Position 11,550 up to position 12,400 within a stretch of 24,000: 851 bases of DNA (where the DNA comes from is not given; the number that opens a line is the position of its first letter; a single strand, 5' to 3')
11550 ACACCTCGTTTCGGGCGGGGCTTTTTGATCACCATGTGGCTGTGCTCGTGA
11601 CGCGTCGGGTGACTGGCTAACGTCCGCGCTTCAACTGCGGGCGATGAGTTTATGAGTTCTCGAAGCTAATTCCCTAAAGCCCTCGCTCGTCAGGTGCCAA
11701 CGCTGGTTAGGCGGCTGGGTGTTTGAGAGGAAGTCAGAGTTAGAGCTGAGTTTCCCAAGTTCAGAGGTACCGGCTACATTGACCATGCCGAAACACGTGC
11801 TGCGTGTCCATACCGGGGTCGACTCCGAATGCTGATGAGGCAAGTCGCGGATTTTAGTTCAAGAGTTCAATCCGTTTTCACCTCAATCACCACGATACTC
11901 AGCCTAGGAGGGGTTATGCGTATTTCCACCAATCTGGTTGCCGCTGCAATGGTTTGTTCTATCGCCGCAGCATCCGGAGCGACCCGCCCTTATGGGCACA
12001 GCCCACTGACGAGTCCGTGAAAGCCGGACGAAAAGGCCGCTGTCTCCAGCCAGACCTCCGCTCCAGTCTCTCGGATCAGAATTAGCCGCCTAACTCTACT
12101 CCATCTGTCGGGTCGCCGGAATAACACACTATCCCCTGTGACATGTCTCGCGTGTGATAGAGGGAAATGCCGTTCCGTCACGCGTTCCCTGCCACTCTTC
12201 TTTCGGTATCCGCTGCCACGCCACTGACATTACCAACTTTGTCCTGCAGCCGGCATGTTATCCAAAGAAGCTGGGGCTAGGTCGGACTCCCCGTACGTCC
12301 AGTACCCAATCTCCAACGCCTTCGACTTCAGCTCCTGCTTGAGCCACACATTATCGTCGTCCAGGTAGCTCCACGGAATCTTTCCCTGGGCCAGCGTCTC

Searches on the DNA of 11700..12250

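Call 67: search_rna_families(source=window, start=11700, end=12250, threshold=evalue, max_evalue=10, show_alignments=3)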
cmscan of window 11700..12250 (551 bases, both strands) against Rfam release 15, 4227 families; matches with E-value up to 10: 3.
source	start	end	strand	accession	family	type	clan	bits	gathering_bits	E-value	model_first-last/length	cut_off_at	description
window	11993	12032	+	RF00008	Hammerhead_3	Gene; ribozyme;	CL00010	31.2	48.5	9.2e-05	9-47/54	no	Hammerhead ribozyme (type III)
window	11786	11849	+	RF02276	Hammerhead_II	Gene; ribozyme;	CL00010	22.8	37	0.032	1-66/66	no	Hammerhead ribozyme (type II)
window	11806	11853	+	RF01136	sR28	Gene; snRNA; snoRNA; CD-box;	-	9.3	39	9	1-55/55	no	Small nucleolar RNA sR28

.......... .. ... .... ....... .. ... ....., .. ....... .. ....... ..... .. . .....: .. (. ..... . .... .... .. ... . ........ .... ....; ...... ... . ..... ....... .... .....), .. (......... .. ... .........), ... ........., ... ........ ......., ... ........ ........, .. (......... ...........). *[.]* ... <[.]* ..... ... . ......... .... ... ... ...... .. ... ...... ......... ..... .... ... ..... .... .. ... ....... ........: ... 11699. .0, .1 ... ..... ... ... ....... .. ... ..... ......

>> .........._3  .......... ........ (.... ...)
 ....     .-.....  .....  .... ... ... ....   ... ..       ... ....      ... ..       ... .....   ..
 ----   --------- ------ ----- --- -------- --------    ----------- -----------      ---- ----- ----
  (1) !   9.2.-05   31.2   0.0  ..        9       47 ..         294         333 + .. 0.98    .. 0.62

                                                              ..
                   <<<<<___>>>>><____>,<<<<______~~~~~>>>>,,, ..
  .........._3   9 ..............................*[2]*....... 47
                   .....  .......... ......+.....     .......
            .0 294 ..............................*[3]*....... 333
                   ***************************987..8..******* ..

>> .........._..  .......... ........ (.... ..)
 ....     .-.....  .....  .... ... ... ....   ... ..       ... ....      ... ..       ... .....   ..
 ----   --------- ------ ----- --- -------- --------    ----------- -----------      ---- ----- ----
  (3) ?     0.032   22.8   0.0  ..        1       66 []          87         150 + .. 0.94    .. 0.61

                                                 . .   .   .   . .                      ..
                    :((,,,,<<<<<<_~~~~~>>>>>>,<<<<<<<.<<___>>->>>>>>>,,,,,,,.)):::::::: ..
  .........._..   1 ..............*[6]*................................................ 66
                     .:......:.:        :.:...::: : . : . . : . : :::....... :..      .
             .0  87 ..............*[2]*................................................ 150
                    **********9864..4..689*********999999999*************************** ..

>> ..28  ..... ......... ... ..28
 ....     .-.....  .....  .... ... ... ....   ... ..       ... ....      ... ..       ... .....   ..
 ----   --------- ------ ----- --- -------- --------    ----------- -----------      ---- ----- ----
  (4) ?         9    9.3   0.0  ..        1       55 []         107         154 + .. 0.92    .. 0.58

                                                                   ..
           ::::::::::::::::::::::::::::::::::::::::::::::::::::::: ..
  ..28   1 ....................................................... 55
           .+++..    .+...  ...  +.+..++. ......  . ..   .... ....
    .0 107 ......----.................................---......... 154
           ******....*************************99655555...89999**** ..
